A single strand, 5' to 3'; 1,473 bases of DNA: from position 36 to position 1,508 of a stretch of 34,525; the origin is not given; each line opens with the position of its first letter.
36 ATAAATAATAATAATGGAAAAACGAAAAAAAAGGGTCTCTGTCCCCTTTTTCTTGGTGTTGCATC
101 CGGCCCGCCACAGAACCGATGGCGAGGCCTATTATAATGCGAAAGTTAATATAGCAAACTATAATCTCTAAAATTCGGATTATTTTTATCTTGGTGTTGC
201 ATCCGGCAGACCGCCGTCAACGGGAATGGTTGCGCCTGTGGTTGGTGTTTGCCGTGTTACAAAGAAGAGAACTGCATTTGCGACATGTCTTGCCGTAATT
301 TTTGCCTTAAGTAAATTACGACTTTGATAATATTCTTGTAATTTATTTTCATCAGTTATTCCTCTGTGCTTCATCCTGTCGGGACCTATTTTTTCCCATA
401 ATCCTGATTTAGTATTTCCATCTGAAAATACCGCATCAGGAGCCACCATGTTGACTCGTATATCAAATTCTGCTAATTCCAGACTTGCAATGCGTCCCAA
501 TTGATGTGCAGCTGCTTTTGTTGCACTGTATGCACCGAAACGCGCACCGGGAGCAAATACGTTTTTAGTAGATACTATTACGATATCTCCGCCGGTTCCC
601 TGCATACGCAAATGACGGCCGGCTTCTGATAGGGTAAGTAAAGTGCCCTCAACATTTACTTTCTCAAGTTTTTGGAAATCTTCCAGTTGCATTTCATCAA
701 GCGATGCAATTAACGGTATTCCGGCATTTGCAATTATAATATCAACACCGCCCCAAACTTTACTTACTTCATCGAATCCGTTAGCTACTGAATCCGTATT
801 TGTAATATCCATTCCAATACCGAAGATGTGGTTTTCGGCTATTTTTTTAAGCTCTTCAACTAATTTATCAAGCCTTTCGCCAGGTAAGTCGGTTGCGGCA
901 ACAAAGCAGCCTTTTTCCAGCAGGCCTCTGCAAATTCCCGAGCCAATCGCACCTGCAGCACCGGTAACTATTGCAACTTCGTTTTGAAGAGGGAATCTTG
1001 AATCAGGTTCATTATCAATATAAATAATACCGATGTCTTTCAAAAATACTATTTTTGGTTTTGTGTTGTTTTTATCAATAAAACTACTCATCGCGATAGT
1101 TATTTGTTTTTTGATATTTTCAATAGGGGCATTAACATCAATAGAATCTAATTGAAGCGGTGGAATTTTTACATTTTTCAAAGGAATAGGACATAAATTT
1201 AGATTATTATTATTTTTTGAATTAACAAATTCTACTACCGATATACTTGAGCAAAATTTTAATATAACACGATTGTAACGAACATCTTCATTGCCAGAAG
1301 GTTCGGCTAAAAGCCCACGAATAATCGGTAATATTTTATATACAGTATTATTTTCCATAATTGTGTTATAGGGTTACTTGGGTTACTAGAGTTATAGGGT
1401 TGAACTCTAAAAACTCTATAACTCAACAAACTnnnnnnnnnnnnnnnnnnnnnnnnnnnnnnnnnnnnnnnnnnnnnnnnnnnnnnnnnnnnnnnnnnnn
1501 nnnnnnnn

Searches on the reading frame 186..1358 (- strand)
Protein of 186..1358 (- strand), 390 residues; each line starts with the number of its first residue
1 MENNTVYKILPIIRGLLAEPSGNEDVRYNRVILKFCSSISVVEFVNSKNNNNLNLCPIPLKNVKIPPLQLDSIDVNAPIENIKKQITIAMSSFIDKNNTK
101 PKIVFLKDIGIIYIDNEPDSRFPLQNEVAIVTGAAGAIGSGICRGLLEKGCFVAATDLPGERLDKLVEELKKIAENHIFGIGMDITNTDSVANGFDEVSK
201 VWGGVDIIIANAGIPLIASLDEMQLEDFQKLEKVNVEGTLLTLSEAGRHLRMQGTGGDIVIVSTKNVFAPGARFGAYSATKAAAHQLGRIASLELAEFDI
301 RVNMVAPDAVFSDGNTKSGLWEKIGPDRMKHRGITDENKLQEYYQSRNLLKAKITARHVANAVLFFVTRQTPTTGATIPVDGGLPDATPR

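Call 7: search_protein_families(library=pfam, proteins=[window:186-1358:-])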
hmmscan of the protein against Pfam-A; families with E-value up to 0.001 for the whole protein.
window:186-1358:- (390 aa): 5 families
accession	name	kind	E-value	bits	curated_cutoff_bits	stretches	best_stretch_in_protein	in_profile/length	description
PF00106.31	adh_short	-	3.8e-41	141.1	26.6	1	128-319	2-191/195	short chain dehydrogenase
PF13561.12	adh_short_C2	-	9.3e-38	130.6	27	1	133-384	1-235/236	Enoyl-(Acyl carrier protein) reductase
PF08659.16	KR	-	2.7e-07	31.1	22.6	1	130-240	4-117/180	KR domain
PF01073.25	3Beta_HSD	-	0.00013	21.5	22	1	130-246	1-103/280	3-beta hydroxysteroid dehydrogenase/isomerase family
PF01370.27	Epimerase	-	0.00015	21.7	20.9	1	130-285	2-150/240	NAD dependent epimerase/dehydratase family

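Call 54: search_protein_families(library=ncbifam, proteins=[window:186-1358:-], max_evalue=0.00001)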
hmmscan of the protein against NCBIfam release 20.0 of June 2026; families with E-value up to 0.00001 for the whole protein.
window:186-1358:- (390 aa): 206 families (the best 25 are shown)
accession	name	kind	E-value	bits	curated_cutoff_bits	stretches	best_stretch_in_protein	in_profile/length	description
NF006194.0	PRK08324.2-2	equivalog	4.9e-115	385.7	686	1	120-390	433-703/703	bifunctional aldolase/short-chain dehydrogenase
NF006190.0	PRK08324.1-4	equivalog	1.8e-63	214.8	1014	1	123-390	424-689/689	bifunctional aldolase/short-chain dehydrogenase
TIGR02632.1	RhaD_aldol-ADH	equivalog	4.5e-62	210.4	567.75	1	123-390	411-676/676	bifunctional rhamnulose-1-phosphate aldolase/short-chain dehydrogenase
NF006189.0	PRK08324.1-3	equivalog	6.2e-58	196.7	634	1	123-388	435-699/701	bifunctional rhamnulose-1-phosphate aldolase/short-chain dehydrogenase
NF006195.0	PRK08324.2-3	equivalog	6.3e-53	180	931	1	122-390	421-678/678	bifunctional aldolase/short-chain dehydrogenase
NF006196.0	PRK08324.2-4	equivalog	1.2e-52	179.2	831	1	123-383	406-652/657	bifunctional aldolase/short-chain dehydrogenase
NF006191.0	PRK08324.1-5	equivalog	6e-51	173.7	1240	1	123-387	441-703/706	bifunctional aldolase/short-chain dehydrogenase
NF006188.0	PRK08324.1-1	equivalog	6.2e-47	160.3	1152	1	123-387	417-676/679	bifunctional aldolase/short-chain dehydrogenase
NF006192.0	PRK08324.1-6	equivalog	2.2e-44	152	639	1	121-384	431-679/685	bifunctional aldolase/short-chain dehydrogenase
NF004203.0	PRK05653.2-4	subfamily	5.1e-40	137.5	313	1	124-383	4-255/260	3-oxoacyl-ACP reductase FabG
NF006193.0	PRK08324.2-1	subfamily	1.2e-37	129.4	1213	1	127-384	457-699/705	bifunctional aldolase/short-chain dehydrogenase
NF009093.0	PRK12429.1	subfamily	2.2e-37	128.7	258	1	124-383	3-255/259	3-hydroxybutyrate dehydrogenase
TIGR01963.1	PHB_DH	subfamily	3.9e-37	127.9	307.05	1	127-383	2-251/255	3-hydroxybutyrate dehydrogenase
NF005559.1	PRK07231.1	subfamily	1.1e-36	126.6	215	1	124-384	2-247/249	glucose 1-dehydrogenase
NF004791.0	PRK06138.1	equivalog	1.6e-35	122.6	312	1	124-384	3-249/252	SDR family oxidoreductase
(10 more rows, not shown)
